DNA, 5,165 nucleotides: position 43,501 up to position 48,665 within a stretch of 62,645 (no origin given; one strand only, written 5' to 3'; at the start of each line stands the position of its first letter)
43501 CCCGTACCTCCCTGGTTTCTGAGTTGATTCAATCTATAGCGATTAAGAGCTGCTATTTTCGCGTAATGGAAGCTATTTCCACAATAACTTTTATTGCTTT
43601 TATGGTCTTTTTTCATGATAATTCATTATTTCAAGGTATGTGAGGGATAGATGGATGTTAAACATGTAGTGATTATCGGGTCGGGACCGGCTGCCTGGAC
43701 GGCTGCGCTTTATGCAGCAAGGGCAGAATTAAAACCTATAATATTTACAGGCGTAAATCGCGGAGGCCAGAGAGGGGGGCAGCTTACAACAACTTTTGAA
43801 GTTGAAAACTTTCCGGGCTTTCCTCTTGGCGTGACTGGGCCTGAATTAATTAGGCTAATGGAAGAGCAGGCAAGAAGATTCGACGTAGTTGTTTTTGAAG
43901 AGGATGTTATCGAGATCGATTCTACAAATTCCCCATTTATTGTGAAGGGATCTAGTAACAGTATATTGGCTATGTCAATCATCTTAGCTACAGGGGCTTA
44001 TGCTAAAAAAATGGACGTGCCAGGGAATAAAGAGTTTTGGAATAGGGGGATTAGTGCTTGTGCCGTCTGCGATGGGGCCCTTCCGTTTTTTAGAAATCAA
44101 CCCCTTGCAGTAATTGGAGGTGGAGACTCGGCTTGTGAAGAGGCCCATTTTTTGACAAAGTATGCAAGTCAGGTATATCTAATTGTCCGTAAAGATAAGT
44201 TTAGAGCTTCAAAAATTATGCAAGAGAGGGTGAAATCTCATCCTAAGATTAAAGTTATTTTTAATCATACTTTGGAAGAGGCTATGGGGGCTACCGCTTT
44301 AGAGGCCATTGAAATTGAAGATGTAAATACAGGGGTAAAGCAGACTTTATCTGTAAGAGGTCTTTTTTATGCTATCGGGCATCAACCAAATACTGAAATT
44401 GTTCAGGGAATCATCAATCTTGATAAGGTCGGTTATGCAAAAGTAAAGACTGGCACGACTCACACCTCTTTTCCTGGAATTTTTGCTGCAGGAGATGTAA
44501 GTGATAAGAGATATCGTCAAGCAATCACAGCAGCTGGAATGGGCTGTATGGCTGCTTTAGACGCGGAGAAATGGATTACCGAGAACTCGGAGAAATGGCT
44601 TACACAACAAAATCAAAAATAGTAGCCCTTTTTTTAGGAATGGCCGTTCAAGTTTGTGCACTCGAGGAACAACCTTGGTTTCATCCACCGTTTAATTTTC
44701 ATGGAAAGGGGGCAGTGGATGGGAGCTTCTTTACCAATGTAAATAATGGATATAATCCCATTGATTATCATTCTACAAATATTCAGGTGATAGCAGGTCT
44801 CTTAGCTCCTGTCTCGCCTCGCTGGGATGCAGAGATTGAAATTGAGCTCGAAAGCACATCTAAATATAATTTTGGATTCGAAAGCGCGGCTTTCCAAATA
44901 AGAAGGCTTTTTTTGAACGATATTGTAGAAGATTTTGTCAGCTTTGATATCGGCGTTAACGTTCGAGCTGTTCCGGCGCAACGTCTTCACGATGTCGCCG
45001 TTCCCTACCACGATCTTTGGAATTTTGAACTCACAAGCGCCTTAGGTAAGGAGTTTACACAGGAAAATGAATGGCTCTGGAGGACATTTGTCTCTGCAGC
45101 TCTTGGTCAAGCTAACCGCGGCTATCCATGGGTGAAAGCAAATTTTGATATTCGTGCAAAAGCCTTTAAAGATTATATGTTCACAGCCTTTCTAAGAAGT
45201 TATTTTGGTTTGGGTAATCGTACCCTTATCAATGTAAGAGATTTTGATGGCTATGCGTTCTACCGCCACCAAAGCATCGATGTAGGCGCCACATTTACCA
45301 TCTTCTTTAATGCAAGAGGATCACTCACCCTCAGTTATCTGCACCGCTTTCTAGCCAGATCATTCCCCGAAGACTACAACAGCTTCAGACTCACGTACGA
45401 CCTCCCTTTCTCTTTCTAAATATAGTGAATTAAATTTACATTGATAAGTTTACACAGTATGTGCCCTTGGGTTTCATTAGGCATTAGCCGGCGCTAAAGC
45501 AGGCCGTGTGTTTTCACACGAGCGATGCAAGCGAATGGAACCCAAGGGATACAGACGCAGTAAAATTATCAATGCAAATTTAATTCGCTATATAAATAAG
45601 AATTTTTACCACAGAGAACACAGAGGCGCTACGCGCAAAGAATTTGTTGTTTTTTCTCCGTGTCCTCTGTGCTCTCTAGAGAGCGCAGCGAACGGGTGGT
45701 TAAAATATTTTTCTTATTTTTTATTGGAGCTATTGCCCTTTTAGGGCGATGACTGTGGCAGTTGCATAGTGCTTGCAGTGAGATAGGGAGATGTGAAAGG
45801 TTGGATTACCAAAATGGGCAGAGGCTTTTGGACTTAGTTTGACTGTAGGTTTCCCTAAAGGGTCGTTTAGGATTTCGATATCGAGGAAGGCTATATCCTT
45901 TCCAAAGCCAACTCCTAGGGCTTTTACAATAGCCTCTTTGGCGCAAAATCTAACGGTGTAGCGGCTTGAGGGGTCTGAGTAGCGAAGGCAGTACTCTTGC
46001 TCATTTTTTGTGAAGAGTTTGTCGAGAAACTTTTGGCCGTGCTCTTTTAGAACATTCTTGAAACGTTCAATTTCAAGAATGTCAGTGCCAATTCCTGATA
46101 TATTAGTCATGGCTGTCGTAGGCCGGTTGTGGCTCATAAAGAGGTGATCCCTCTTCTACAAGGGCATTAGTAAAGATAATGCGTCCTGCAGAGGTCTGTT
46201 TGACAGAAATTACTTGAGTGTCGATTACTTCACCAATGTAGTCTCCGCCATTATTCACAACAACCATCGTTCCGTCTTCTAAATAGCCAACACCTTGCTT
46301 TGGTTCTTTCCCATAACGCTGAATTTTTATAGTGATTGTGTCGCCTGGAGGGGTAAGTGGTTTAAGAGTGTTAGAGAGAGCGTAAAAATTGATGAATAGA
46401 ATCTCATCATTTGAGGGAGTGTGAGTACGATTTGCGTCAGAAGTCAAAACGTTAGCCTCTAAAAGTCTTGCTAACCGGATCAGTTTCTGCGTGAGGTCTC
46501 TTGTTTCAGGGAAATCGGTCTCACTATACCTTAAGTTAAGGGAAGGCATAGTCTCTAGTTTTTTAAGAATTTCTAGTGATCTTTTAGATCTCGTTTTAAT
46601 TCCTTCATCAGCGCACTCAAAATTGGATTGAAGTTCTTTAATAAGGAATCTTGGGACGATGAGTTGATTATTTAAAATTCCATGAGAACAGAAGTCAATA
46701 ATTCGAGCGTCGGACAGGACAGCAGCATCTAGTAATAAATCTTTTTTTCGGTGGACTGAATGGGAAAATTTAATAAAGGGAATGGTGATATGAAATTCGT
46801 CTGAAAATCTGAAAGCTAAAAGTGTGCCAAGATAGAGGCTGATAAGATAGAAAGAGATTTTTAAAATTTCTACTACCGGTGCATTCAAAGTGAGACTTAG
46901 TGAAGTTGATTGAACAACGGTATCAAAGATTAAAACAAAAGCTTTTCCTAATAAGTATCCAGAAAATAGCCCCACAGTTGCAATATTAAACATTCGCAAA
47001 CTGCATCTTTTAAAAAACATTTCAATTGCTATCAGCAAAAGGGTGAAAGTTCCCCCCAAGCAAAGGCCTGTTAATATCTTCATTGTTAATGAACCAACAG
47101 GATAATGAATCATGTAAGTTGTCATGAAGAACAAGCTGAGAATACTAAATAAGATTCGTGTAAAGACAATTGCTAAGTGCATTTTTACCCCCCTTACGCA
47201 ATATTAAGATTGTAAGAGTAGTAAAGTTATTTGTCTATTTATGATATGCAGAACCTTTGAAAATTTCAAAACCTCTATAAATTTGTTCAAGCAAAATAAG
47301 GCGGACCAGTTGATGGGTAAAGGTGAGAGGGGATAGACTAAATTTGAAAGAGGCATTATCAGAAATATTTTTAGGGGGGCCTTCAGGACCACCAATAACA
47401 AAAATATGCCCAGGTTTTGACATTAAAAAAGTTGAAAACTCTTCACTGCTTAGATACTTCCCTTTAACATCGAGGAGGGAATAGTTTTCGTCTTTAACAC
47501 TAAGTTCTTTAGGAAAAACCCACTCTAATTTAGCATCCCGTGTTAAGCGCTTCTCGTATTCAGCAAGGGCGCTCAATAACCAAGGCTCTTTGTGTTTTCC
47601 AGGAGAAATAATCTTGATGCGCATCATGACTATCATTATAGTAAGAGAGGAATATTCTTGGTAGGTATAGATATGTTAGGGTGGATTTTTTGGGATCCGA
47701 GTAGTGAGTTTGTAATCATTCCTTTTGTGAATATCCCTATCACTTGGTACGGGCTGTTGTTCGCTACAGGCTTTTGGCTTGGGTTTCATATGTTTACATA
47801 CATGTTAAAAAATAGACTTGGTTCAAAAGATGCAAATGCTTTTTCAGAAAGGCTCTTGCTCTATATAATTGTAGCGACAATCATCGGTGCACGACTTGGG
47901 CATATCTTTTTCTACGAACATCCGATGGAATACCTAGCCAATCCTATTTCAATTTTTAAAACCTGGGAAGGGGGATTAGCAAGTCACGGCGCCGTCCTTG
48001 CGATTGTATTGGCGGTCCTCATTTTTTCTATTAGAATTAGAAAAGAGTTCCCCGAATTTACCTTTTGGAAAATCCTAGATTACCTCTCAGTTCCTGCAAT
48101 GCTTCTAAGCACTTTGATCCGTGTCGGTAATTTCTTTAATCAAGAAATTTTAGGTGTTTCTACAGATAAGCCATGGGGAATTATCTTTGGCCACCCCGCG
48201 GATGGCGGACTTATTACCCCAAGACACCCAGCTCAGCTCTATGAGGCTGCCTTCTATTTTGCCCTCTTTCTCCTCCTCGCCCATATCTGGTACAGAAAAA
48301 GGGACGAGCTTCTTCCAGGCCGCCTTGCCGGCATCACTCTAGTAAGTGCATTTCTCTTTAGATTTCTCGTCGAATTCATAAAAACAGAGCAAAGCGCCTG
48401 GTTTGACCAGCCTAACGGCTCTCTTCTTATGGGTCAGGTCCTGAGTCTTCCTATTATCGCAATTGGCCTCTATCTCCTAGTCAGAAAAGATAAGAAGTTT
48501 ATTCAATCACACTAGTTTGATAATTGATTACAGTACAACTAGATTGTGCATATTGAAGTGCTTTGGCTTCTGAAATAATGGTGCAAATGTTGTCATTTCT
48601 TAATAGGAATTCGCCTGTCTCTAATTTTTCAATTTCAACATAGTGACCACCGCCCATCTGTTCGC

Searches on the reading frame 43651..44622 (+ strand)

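Call 31: search_protein_families(library=pfam, proteins=[window:43651-44622:+], max_evalue=0.00001)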
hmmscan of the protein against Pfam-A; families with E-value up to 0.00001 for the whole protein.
window:43651-44622:+ (323 aa): 3 families
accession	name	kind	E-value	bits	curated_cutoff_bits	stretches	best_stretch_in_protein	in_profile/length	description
PF07992.20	Pyr_redox_2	-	1.2e-44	153.4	26.1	1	5-298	2-291/291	Pyridine nucleotide-disulphide oxidoreductase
PF13738.12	Pyr_redox_3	-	7.1e-23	81.7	30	1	63-281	80-305/305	Pyridine nucleotide-disulphide oxidoreductase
PF00070.33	Pyr_redox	-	3.3e-17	63.2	22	1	152-223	2-80/82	Pyridine nucleotide-disulphide oxidoreductase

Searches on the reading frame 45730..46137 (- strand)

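Call 31: search_protein_families(library=pfam, proteins=[window:45730-46137:-], max_evalue=0.00001)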
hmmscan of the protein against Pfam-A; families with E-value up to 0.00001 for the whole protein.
window:45730-46137:- (135 aa): 1 family
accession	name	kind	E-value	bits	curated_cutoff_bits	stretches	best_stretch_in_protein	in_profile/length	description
PF01648.25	ACPS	-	5.1e-21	75.2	25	1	15-108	1-96/111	4'-phosphopantetheinyl transferase superfamily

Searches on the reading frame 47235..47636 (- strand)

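Call 31: search_protein_families(library=pfam, proteins=[window:47235-47636:-], max_evalue=0.00001)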
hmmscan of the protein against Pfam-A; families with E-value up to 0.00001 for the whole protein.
window:47235-47636:- (133 aa): 1 family
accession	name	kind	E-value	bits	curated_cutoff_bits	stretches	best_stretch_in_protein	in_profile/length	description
PF02590.22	SPOUT_MTase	-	1.5e-33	116.4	27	1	5-132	1-154/154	Predicted SPOUT methyltransferase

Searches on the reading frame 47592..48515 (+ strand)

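Call 32: search_protein_families(library=pfam, proteins=[window:47592-48515:+], max_evalue=0.00001)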
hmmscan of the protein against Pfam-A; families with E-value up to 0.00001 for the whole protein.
window:47592-48515:+ (307 aa): 1 family
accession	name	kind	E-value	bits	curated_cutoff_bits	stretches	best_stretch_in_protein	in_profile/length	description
PF01790.23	LGT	-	5.6e-60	203.1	24.9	1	42-297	3-239/240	Prolipoprotein diacylglyceryl transferase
